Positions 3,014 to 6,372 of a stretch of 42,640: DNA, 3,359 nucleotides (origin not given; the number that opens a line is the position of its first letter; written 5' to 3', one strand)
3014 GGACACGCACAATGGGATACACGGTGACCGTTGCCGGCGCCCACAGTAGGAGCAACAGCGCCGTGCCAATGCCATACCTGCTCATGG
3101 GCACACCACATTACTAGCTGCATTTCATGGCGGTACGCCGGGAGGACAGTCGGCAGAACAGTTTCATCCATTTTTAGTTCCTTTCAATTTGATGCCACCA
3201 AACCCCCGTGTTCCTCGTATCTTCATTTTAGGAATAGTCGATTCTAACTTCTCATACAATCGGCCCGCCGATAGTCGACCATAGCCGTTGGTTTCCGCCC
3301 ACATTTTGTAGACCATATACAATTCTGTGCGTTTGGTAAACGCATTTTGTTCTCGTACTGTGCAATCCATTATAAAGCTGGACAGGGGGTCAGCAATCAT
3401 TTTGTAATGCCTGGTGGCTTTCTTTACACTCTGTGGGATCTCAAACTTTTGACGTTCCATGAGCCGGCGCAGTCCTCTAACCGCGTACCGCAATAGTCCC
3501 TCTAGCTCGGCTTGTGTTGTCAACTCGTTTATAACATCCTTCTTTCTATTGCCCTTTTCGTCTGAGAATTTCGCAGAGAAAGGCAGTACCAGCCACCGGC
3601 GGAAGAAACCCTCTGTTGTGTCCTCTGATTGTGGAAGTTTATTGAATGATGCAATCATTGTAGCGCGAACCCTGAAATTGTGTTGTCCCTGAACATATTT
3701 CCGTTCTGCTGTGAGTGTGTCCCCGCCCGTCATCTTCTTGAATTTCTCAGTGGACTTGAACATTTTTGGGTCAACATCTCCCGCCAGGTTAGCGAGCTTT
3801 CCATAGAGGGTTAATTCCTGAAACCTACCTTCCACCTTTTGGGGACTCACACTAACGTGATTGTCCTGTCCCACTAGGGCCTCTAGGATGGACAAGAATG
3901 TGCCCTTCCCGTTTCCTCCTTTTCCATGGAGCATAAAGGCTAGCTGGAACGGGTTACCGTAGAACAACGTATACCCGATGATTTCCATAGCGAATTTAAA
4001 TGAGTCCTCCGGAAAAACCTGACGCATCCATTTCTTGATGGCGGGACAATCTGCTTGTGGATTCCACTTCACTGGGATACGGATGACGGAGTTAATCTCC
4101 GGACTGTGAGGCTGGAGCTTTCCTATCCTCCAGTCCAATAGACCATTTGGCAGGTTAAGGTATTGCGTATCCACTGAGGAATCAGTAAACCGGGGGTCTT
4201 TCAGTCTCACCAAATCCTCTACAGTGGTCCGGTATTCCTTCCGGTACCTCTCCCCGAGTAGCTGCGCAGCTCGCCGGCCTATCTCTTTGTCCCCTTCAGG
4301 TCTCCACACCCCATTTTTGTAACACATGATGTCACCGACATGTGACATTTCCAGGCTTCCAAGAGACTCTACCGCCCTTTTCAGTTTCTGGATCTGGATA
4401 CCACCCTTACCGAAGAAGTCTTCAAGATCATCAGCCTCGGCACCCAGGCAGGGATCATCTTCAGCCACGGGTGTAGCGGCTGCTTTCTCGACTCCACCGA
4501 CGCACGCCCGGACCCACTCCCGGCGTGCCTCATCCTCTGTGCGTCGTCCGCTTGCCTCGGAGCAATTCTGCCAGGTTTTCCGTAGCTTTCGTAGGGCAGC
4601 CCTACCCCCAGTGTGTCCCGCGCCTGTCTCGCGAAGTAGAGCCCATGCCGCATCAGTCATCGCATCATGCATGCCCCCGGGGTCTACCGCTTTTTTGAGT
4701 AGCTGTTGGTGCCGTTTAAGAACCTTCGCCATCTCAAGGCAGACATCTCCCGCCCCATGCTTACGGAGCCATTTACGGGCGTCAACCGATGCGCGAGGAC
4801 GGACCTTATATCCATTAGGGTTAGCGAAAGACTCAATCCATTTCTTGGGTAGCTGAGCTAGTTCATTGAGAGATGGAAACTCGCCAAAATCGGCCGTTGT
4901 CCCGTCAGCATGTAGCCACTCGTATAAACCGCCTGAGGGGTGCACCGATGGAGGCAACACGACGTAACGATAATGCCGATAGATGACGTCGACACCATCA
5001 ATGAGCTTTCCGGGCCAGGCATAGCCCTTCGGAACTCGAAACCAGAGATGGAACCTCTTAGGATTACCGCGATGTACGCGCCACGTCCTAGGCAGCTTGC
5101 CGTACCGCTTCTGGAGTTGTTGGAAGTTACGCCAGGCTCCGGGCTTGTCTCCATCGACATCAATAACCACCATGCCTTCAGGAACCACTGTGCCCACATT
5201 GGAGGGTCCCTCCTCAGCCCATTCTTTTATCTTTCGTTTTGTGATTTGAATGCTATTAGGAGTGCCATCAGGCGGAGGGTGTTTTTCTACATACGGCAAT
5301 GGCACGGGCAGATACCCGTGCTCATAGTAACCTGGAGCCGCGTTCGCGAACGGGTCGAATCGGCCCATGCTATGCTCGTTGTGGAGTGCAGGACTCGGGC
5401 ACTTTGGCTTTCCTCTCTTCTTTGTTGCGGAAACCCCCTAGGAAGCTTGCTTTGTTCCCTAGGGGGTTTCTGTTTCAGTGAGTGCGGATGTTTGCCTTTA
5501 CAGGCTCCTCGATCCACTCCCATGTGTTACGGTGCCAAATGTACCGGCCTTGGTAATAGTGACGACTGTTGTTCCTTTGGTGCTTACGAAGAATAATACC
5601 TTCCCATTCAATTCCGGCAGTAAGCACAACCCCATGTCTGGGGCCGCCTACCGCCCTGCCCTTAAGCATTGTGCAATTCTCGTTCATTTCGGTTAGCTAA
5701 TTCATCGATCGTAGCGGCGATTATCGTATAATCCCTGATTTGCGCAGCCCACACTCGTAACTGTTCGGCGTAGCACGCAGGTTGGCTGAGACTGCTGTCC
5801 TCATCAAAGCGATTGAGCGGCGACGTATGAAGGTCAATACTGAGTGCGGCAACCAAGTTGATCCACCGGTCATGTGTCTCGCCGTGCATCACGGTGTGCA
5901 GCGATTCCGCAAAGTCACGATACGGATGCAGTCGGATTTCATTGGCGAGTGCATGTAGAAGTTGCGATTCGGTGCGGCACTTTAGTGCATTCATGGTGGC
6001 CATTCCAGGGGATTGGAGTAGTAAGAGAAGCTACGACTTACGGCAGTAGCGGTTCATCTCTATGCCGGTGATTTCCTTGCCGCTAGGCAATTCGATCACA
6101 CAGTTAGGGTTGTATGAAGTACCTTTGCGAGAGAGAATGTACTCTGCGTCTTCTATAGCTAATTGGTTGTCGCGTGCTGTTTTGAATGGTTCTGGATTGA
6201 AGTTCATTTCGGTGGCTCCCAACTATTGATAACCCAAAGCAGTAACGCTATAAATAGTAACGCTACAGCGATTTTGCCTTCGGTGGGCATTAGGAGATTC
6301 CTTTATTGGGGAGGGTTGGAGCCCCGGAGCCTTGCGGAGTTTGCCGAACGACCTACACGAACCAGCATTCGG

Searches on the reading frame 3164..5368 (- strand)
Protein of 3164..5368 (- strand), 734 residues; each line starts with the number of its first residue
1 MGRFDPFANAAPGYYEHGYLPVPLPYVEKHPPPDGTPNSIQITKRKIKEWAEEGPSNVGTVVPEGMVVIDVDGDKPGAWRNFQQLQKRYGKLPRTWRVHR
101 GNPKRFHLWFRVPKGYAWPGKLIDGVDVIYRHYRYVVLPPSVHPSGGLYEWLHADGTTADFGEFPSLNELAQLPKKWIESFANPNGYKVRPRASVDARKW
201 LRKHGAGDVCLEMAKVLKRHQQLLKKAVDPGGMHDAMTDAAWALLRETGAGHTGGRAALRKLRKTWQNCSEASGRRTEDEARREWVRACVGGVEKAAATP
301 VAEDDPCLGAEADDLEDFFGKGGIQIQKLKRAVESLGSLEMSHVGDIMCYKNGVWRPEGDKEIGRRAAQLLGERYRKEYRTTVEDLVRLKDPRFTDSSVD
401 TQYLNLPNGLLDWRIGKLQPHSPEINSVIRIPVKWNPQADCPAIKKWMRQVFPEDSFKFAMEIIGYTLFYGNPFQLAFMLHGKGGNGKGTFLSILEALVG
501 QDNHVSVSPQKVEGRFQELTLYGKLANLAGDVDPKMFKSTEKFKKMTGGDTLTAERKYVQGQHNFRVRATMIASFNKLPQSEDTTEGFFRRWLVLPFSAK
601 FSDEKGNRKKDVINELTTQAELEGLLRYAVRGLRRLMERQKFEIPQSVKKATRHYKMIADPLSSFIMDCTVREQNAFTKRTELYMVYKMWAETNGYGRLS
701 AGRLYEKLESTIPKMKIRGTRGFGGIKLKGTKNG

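Call 14: search_protein_families(library=pfam, proteins=[window:3164-5368:-], max_evalue=0.01)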
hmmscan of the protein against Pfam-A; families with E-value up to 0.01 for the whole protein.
window:3164-5368:- (734 aa): 4 families
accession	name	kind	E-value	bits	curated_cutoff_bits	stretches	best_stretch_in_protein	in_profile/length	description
PF09250.16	Prim-Pol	-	1.5e-27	97.4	22.8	1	14-174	4-156/158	Bifunctional DNA primase/polymerase, N-terminal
PF19263.5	DUF5906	-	3.8e-19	69.9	27.6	1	480-591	1-114/114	Family of unknown function (DUF5906)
PF08706.16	D5_N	-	4.4e-12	46.9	22.4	1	351-453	24-145/145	D5 N terminal like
PF03288.22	Pox_D5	-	2.7e-05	25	21.4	1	660-714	4-59/86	Poxvirus D5 protein-like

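Call 15: search_dna_similar(query=window:3164-5368:-, collection=phages, mode=protein, max_rows=15)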
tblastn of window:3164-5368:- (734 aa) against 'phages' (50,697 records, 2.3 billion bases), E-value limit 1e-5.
Records with a match: 1706; places in all: 1707; records where one place covers at least 80% of the query: 30.
Best place of each record, by identity: <60% 1706.
By first word of the organism name: Streptococcus 483; Mycobacterium 311; Enterococcus 131; Microbacterium 126; Gordonia 121; Vibrio 95; Arthrobacter 89; Streptomyces 51; Bacteriophage 28; Listeria 22; and 69 more.
By host as written in the record: Mycobacterium smegmatis mc2 155 216; - 117; Streptococcus thermophilus 102; Gordonia terrae 3612 68; Microbacterium foliorum NRRL B-24224 62; Arthrobacter globiformis B-2979 48; Vibrio lentus 44; Mycobacterium smegmatis mc#155 42; and 490 more.
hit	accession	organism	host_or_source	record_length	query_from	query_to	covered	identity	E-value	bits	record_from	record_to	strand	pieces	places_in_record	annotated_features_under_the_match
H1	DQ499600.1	Corynebacterium phage P1201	-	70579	10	733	92%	24.7%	6e-14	139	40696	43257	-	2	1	putative DNA primase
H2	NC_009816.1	Corynebacterium phage P1201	Corynebacterium glutamicum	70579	10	733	92%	24.7%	6e-14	139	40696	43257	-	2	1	DNA primase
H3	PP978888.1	Rhodococcus phage CoffeeBean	Rhodococcus equi NRRL B-16538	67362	7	695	82%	27.2%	3e-20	181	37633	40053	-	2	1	53: DNA primase/polymerase/helicase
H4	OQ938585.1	Rhodococcus phage Braxoaddie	Rhodococcus equi NRRL B-16538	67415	7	695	82%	27.2%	3e-20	181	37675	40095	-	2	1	53: DNA primase/polymerase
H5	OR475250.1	Rhodococcus phage Maselop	Rhodococcus equi NRRL B-16538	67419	7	695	82%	27.2%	3e-20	181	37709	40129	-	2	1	53: DNA primase/polymerase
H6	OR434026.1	Rhodococcus phage Apiary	Rhodococcus equi NRRL B-16538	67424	7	695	82%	27.2%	3e-20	181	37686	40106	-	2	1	53: DNA primase/polymerase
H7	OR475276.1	Rhodococcus phage Polyyuki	Rhodococcus equi NRRL B-16538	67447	7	695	82%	27.2%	3e-20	181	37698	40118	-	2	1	53: DNA primase/polymerase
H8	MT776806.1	Mycobacterium phage MrMiyagi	Mycobacterium smegmatis mc2 155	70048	6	709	86%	25.7%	6e-16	158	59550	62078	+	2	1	99: DNA primase/polymerase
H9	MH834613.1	Mycobacterium phage Fowlmouth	Mycobacterium smegmatis mc2 155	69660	6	709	86%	25.7%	8e-16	158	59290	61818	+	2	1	101: DNA primase/polymerase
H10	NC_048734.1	Mycobacterium phage Fowlmouth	Mycobacterium smegmatis mc2 155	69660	6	709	86%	25.7%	8e-16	158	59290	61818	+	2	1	101: DNA primase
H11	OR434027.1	Rhodococcus phage GuyFagieri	Rhodococcus equi NRRL B-16538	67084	7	695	81%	26.7%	4e-19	173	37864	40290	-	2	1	52: DNA primase/polymerase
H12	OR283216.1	Rhodococcus phage MacGully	Rhodococcus equi NRRL B-16538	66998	3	691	80%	26.9%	4e-22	192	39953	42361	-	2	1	60: DNA primase/polymerase/helicase | 61: hypothetical protein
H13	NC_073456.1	Rhodococcus phage ChewyVIII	Rhodococcus erythropolis RIA 643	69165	7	693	75%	28.3%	7e-28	200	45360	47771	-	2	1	64: DNA primase/polymerase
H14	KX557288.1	Rhodococcus phage ChewyVIII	Rhodococcus erythropolis RIA 643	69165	7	693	75%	28.3%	7e-28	200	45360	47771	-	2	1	64: DNA primase/polymerase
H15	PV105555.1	Gordonia phage HubbaBubba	Gordonia terrae 3612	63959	5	729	81%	26.2%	6e-18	174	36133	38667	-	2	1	49: DNA primase/polymerase/helicase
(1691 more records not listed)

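Call 16: find_related_loci(query=window:3164-5368:-, collection=viral_contigs, flank=6000)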
Query window:3164-5368:- (734 aa) in viral_contigs; peptide patterns used: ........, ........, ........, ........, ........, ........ (x = any residue, [..] = any of these).
6 stretches matched a pattern, but none encodes a relative of the query by tblastn (E <= 1e-3).

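Call 32: find_homologous_proteins(query=window:3164-5368:-, max_evalue=1e-40)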
Query window:3164-5368:- (734 aa): 82 proteins with E <= 1e-40 among 8000 candidates.
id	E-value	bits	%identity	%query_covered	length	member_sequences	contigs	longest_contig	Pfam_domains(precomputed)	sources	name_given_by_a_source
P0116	0.0e+0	1733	100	100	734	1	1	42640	PF19263.6,PF09250.17,PF08706.17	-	-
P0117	1.3e-270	918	54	99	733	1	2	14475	PF19263.6,PF09250.17,PF08706.17,PF03288.23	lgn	-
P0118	2.8e-223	761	47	99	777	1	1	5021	PF19263.6,PF09250.17,PF08706.17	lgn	-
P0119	4.2e-221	754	47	97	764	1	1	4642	PF19263.6,PF09250.17,PF08706.17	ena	-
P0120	7.4e-221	753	47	97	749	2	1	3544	PF19263.6,PF09250.17,PF08706.17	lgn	-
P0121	4.1e-220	751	45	99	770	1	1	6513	PF19263.6,PF09250.17,PF08706.17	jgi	jgi:putative DNA primase/helicase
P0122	1.5e-219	749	47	99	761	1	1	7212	PF19263.6,PF09250.17,PF08706.17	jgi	jgi:P4 family phage/plasmid primase-like protien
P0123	2.7e-219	748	47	99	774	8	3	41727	PF19263.6,PF09250.17,PF08706.17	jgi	jgi:P4 family phage/plasmid primase-like protien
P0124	2.5e-218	745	46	99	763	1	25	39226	PF19263.6,PF09250.17,PF08706.17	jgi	jgi:putative DNA primase/helicase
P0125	3.0e-218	745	45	99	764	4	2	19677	PF19263.6,PF09250.17,PF08706.17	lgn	-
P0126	1.0e-217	743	47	97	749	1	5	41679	PF19263.6,PF09250.17,PF08706.17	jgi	jgi:putative DNA primase/helicase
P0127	4.4e-217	741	46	99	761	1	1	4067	PF19263.6,PF09250.17,PF08706.17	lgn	-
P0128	8.3e-217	740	46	99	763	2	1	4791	PF19263.6,PF09250.17,PF08706.17,PF03288.23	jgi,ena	-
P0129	1.1e-216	739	47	99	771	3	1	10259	PF19263.6,PF09250.17,PF08706.17,PF03288.23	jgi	-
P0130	1.7e-216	739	46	99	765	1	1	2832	PF19263.6,PF09250.17,PF08706.17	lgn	-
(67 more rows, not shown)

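Call 33: find_encoding_contigs(protein=P0123, flank=8000, max_places=3)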
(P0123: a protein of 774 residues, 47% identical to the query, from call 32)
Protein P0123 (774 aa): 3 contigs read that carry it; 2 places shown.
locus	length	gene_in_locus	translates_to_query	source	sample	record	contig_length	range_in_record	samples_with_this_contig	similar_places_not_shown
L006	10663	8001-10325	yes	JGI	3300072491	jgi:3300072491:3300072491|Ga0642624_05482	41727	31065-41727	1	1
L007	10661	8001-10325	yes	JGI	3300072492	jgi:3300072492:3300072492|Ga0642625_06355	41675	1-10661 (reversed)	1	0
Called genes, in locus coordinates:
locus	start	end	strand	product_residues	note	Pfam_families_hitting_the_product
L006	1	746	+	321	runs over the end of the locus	-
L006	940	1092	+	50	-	-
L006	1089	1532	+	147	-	-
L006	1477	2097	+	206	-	PF03167:UDG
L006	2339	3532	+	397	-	PF01612:DNA_pol_A_exo1, PF00476:DNA_pol_A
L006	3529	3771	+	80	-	-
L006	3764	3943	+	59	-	-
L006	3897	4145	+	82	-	-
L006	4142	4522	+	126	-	PF10686:YAcAr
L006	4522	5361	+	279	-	PF00476:DNA_pol_A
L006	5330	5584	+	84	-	-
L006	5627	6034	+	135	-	-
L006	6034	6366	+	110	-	-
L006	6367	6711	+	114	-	-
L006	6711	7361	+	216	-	-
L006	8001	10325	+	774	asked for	PF09250:Prim-Pol, PF08706:D5_N, PF19263:DUF5906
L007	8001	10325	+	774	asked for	PF09250:Prim-Pol, PF08706:D5_N, PF19263:DUF5906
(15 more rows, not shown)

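Call 34: find_encoding_contigs(protein=P0117, flank=8000, max_places=3)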
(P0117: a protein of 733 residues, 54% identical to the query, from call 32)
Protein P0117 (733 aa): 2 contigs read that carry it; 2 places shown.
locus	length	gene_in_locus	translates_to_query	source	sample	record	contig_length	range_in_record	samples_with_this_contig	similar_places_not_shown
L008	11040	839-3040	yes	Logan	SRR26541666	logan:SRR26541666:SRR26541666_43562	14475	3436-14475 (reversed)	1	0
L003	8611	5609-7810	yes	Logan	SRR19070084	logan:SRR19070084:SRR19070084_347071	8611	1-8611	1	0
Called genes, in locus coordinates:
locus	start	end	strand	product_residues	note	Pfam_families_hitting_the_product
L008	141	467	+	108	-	-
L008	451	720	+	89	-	-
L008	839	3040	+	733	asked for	PF09250:Prim-Pol, PF08706:D5_N, PF19263:DUF5906, PF03288:Pox_D5 (weak)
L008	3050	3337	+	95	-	-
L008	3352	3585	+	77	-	-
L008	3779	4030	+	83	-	-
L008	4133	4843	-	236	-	PF02511:Thy1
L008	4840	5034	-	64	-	-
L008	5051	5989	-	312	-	PF16396:DUF5005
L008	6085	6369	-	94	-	-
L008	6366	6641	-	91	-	-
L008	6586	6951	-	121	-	-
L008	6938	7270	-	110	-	-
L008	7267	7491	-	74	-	-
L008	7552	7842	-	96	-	-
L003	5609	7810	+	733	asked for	PF09250:Prim-Pol, PF08706:D5_N, PF19263:DUF5906, PF03288:Pox_D5 (weak)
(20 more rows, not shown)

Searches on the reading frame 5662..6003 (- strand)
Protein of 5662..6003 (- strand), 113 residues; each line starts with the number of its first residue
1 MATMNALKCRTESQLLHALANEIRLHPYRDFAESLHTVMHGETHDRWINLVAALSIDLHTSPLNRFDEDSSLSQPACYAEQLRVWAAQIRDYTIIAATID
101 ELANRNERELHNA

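Call 13: find_related_loci(query=window:5662-6003:-, collection=viral_contigs, flank=4000)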
Query window:5662-6003:- (113 aa) in viral_contigs; peptide patterns used: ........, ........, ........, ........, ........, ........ (x = any residue, [..] = any of these).
11 stretches matched a pattern, but none encodes a relative of the query by tblastn (E <= 1e-3).

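Call 14: search_protein_families(library=pfam, proteins=[window:5662-6003:-], max_evalue=0.01)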
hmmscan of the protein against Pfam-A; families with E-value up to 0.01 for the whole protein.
window:5662-6003:- (113 aa): 0 families

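Call 28: search_protein_families(library=phrogs, proteins=[window:5662-6003:-], max_evalue=0.01)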
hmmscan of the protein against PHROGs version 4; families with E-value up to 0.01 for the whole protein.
window:5662-6003:- (113 aa): 0 families

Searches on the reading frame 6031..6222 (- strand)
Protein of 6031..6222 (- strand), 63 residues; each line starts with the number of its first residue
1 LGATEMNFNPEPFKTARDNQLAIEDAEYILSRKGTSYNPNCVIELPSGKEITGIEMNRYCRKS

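Call 14: search_protein_families(library=pfam, proteins=[window:6031-6222:-], max_evalue=0.01)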
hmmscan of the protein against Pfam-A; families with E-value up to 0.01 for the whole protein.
window:6031-6222:- (63 aa): 0 families

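Call 28: search_protein_families(library=phrogs, proteins=[window:6031-6207:-], max_evalue=0.01)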
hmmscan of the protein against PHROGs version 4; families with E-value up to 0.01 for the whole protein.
window:6031-6207:- (58 aa): 0 families

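Call 42: find_encoding_contigs(protein=window:6031-6207:-, flank=5000, max_places=10)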
Protein window:6031-6207:- (58 aa): 1 contig read that carries it; 1 place shown.
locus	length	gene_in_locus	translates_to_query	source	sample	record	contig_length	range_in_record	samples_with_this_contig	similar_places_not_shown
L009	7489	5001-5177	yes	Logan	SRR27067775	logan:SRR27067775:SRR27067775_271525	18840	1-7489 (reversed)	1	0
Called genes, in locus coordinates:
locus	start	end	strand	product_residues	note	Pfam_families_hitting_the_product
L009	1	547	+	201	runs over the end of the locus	PF03167:UDG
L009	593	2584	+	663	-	PF01612:DNA_pol_A_exo1 (faint), PF00476:DNA_pol_A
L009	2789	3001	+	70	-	-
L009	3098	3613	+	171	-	-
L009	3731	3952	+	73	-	-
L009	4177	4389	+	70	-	-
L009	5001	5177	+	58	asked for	-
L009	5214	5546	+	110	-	-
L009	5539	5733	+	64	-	-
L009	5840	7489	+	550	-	?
